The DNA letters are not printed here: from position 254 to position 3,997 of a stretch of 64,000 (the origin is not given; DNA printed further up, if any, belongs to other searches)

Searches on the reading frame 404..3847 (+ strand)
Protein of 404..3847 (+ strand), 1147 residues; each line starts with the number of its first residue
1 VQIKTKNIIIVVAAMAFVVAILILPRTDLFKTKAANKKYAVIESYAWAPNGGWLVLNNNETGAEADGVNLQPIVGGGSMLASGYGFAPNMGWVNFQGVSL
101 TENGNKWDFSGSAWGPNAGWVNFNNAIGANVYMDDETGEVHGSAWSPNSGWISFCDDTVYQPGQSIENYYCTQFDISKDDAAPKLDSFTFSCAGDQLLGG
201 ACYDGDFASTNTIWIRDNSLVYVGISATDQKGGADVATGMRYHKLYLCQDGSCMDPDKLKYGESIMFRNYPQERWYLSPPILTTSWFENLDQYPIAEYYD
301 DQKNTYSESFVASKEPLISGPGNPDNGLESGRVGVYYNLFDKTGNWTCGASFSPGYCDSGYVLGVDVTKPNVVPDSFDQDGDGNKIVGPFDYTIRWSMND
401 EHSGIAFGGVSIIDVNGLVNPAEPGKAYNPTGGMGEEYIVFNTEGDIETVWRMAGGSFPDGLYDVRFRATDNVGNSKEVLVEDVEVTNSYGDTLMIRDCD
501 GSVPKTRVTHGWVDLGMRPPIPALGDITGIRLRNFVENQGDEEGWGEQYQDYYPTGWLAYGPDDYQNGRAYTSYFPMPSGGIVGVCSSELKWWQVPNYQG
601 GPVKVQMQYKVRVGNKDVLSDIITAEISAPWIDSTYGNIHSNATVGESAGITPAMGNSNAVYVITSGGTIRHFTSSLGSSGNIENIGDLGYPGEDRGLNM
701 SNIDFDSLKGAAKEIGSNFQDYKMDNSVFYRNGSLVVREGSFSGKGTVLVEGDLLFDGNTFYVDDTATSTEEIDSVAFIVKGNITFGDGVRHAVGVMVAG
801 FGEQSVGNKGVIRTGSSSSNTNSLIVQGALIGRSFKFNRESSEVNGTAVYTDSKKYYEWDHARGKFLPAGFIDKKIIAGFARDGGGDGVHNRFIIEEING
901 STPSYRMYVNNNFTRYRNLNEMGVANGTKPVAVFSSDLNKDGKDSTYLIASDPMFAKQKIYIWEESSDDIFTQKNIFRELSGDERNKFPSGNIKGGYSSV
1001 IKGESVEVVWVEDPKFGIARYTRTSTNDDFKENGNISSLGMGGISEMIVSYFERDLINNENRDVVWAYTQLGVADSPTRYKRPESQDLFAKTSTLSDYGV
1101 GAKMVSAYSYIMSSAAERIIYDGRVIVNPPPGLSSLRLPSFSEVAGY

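Call 80: find_encoding_contigs(protein=window:404-3847:+, flank=10000, max_places=3)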
Protein window:404-3847:+ (1147 aa): no gene with exactly this product is on record in the collection.
